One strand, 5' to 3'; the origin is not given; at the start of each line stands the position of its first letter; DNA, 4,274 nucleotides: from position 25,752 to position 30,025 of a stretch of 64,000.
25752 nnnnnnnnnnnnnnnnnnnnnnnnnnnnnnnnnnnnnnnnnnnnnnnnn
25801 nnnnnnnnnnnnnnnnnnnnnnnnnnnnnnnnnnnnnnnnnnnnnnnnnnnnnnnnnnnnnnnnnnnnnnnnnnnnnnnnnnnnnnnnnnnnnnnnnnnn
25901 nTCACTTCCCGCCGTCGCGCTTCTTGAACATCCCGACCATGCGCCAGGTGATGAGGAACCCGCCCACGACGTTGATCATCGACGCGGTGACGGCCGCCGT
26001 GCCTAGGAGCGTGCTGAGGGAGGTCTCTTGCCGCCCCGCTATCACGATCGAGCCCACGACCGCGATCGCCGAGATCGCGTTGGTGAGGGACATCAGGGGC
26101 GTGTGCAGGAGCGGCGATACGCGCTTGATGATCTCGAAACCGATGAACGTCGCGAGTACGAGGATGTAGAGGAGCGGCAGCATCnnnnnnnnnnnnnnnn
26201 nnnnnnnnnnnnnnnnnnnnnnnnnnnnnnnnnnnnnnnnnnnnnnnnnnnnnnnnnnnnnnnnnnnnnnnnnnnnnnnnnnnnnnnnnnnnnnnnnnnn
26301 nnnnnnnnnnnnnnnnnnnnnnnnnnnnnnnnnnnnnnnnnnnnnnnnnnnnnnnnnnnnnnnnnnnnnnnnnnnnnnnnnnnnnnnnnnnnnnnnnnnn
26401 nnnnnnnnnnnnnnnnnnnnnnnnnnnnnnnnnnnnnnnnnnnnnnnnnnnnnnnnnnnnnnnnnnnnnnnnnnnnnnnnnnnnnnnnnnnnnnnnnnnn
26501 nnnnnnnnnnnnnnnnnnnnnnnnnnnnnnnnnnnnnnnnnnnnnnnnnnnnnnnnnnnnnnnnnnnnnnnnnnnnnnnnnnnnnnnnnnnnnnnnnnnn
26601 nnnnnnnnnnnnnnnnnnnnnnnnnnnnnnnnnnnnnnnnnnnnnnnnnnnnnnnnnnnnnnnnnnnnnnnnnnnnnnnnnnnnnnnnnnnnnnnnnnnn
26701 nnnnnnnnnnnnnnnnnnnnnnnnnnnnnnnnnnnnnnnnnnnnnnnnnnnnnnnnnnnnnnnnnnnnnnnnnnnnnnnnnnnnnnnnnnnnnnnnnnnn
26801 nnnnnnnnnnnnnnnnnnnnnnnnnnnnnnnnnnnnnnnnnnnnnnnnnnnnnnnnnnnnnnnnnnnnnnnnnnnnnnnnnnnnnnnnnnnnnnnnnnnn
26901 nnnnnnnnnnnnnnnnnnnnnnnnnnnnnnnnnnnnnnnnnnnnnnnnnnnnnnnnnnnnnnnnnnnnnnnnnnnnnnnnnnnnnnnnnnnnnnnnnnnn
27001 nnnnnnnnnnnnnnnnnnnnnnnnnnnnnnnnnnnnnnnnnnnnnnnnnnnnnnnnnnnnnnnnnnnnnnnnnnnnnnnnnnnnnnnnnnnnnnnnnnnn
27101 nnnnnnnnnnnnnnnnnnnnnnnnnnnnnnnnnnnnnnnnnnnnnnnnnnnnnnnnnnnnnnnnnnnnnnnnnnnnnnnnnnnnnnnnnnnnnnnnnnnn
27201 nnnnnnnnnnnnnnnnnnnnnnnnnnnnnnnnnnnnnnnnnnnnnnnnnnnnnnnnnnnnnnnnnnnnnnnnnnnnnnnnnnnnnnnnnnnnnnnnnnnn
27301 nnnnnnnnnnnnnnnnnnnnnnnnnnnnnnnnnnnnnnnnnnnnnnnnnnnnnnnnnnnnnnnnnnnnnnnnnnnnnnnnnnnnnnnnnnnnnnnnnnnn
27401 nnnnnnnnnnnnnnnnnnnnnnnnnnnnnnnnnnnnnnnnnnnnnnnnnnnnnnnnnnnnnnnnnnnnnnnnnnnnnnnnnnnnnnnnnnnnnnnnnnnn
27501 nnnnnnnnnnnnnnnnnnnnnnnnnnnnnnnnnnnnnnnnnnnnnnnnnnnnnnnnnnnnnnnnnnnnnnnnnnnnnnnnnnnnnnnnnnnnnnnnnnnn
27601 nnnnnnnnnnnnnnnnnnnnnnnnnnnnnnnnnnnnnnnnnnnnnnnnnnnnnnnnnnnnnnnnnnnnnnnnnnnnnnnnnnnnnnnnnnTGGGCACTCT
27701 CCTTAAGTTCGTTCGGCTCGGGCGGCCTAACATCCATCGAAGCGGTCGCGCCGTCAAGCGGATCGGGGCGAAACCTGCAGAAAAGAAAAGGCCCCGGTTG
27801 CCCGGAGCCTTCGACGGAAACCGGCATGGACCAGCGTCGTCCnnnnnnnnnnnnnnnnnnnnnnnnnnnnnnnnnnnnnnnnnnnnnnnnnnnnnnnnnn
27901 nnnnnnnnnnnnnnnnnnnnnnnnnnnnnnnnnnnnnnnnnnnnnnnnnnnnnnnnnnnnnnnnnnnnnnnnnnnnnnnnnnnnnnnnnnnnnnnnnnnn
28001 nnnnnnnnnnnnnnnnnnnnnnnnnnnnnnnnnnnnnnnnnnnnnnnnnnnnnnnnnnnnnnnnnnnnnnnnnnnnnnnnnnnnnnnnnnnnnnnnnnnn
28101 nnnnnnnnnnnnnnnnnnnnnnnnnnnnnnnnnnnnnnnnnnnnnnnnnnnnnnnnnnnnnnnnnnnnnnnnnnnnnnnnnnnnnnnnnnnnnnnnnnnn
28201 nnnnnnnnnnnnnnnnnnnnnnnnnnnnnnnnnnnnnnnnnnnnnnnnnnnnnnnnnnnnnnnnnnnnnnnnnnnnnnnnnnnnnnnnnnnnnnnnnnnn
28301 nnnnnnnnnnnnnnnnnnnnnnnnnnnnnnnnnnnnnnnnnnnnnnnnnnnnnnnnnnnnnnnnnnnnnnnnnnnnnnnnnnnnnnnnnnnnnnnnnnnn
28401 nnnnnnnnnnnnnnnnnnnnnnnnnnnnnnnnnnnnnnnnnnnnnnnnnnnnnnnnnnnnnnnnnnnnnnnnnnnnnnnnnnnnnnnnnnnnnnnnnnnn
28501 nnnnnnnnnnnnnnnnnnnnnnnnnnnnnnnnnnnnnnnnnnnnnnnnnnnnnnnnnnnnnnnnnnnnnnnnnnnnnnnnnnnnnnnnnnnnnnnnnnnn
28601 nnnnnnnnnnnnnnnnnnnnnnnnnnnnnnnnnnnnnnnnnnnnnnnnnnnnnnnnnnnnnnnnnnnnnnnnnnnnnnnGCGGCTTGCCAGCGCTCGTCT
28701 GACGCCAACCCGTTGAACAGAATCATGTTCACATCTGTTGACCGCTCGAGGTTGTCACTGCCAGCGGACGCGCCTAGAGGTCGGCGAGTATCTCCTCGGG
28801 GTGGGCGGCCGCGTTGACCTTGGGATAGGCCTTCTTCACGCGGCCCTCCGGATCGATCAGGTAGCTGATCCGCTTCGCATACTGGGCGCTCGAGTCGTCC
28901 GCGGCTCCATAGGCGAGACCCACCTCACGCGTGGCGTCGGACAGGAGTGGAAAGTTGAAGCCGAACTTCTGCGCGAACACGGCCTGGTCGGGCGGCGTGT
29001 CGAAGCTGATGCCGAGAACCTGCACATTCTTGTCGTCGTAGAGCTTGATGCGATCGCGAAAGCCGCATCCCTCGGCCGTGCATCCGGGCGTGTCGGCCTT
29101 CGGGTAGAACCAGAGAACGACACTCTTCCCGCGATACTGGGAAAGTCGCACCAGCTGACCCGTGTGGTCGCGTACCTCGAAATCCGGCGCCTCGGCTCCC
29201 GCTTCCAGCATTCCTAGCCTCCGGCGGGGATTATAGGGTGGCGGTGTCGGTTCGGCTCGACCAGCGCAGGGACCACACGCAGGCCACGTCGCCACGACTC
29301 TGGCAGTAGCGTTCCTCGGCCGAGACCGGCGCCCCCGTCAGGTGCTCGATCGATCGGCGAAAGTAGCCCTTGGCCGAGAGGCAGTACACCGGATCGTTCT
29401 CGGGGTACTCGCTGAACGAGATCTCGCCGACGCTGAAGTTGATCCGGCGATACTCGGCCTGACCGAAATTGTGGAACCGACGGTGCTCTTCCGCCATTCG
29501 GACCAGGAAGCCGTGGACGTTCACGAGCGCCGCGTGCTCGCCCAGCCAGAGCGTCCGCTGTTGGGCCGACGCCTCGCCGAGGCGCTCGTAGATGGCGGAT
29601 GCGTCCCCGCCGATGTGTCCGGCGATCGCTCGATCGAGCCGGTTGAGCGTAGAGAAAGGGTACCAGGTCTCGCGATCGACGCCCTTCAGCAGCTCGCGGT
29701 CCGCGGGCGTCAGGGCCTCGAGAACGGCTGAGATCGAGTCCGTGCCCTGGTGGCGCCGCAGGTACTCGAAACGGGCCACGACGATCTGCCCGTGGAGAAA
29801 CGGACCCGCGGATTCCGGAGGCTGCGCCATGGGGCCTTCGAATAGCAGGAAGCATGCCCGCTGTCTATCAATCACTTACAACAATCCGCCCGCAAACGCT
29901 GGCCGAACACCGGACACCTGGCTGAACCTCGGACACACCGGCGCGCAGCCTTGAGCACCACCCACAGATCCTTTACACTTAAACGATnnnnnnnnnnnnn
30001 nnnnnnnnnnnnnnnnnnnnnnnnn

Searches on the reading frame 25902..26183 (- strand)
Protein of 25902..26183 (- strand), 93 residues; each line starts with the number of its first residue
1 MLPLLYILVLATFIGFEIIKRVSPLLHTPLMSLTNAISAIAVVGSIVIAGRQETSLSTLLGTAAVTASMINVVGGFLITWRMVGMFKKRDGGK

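Call 38: search_protein_families(library=pfam, proteins=[window:25902-26183:-], max_evalue=0.001)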
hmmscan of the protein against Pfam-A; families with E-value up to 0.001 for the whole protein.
window:25902-26183:- (93 aa): 1 family
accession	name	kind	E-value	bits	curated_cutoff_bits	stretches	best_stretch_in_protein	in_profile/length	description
PF12769.12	PNTB_4TM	-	1.7e-32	112.2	26.2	1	5-88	2-85/85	4TM region of pyridine nucleotide transhydrogenase, mitoch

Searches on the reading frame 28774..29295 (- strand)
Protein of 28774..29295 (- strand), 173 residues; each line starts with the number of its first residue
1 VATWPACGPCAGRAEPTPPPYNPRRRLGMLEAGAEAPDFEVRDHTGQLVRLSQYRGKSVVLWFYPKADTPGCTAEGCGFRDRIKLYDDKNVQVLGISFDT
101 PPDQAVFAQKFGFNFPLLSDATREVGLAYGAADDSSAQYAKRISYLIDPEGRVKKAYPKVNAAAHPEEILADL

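Call 53: search_protein_families(library=pfam, proteins=[window:28774-29295:-], max_evalue=0.001)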
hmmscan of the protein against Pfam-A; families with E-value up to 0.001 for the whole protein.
window:28774-29295:- (173 aa): 2 families
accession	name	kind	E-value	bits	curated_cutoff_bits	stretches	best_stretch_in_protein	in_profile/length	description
PF00578.27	AhpC-TSA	-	1.7e-35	122.1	26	1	33-155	2-123/124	AhpC/TSA family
PF08534.16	Redoxin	-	4.7e-24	85.3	26.6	1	32-162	2-137/148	Redoxin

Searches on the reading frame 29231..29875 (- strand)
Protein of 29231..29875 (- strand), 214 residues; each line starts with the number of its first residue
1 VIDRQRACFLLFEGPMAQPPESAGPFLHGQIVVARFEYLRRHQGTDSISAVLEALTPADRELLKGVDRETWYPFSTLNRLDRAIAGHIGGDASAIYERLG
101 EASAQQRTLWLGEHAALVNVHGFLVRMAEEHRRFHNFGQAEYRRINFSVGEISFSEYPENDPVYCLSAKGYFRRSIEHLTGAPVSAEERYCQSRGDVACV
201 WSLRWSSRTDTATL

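Call 53: search_protein_families(library=pfam, proteins=[window:29231-29875:-], max_evalue=0.001)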
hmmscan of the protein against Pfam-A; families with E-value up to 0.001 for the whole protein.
window:29231-29875:- (214 aa): 1 family
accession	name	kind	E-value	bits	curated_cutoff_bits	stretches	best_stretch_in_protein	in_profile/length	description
PF02830.23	V4R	-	4.6e-05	23.9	31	1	164-200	21-57/62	V4R domain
